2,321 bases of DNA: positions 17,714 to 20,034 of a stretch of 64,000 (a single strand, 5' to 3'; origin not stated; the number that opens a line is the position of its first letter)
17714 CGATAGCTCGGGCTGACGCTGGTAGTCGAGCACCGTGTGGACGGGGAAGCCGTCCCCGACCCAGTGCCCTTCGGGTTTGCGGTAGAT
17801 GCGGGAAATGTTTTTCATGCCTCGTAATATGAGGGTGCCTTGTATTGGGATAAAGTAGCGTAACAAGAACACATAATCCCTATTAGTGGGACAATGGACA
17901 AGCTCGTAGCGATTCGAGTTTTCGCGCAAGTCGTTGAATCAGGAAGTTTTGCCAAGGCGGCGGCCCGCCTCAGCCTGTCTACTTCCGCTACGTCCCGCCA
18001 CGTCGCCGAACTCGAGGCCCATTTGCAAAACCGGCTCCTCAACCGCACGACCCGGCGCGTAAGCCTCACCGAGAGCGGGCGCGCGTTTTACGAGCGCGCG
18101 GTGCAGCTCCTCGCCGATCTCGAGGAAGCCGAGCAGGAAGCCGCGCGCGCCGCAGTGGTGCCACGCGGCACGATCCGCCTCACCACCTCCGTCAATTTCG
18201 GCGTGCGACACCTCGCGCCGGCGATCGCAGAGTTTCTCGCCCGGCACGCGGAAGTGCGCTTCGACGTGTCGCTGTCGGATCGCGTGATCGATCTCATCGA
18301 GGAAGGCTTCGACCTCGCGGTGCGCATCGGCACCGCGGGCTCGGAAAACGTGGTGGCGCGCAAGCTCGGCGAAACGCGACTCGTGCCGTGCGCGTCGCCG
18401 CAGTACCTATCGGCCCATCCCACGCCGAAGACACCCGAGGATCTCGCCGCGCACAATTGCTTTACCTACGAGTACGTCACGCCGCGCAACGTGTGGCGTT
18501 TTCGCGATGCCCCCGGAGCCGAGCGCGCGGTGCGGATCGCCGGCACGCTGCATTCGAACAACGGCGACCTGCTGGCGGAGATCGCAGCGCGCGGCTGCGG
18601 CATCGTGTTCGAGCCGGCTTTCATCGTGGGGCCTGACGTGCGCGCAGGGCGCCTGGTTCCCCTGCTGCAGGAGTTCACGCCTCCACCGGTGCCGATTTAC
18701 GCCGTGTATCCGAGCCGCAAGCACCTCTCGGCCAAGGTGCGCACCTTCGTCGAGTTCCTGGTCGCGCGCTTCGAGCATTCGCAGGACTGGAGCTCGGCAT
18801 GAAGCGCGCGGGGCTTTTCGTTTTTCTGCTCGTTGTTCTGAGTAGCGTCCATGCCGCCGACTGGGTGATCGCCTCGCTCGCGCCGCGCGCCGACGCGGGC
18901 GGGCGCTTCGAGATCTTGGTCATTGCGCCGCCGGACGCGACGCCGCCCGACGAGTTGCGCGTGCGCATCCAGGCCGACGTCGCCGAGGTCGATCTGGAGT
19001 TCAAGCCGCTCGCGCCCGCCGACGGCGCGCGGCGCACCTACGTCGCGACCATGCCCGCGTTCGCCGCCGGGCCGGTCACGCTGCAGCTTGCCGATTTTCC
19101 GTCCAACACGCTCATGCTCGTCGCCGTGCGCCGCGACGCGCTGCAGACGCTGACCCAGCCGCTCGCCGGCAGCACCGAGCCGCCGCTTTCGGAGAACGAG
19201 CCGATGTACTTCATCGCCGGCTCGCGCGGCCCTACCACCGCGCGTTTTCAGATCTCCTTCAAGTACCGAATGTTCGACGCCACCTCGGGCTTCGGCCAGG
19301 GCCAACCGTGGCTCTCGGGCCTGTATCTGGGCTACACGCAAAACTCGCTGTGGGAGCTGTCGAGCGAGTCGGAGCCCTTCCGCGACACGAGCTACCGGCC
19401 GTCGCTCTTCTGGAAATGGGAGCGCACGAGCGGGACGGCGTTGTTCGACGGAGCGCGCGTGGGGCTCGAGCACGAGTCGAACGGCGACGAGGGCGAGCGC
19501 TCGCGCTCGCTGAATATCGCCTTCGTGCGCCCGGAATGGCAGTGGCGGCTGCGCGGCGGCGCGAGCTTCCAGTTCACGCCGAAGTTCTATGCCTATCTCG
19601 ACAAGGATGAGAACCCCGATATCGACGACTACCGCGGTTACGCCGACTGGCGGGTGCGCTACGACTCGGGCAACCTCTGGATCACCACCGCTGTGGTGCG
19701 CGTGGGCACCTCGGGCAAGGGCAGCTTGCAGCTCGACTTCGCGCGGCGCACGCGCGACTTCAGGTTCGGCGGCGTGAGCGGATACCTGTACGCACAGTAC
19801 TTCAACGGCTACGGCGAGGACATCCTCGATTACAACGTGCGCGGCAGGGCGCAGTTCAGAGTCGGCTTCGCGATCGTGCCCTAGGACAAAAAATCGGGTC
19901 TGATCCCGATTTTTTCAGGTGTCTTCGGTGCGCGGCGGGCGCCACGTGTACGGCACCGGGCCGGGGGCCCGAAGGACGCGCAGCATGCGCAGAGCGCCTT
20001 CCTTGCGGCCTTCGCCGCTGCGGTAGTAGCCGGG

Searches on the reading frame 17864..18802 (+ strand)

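Call 40: search_protein_families(library=pfam, proteins=[window:17864-18802:+], max_evalue=0.00001)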
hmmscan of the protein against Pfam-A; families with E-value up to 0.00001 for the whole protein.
window:17864-18802:+ (312 aa): 2 families
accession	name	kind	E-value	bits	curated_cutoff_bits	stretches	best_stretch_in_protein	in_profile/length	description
PF03466.25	LysR_substrate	-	7.5e-46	156.6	28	1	100-303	4-208/209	LysR substrate binding domain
PF00126.33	HTH_1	-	4e-19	68.8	26.6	1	16-73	3-60/60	Bacterial regulatory helix-turn-helix protein, lysR family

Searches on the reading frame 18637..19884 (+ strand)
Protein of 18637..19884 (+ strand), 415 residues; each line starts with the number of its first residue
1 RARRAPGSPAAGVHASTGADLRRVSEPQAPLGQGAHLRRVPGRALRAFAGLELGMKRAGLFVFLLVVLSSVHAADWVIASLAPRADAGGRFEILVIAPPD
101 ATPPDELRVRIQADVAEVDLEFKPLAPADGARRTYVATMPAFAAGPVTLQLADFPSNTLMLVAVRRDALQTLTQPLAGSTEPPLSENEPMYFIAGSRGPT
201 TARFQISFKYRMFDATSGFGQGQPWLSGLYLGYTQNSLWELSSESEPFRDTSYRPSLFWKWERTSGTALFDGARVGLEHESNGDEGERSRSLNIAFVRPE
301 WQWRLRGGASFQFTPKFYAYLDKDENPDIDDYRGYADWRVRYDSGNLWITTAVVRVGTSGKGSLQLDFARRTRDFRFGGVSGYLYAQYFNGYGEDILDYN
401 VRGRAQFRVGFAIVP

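Call 40: search_protein_families(library=pfam, proteins=[window:18637-19884:+], max_evalue=0.00001)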
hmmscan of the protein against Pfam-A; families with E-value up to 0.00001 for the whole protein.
window:18637-19884:+ (415 aa): 1 family
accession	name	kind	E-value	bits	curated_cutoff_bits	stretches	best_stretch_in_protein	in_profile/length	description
PF02253.21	PLA1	-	1.4e-38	133.4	27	1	198-412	51-256/257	Phospholipase A1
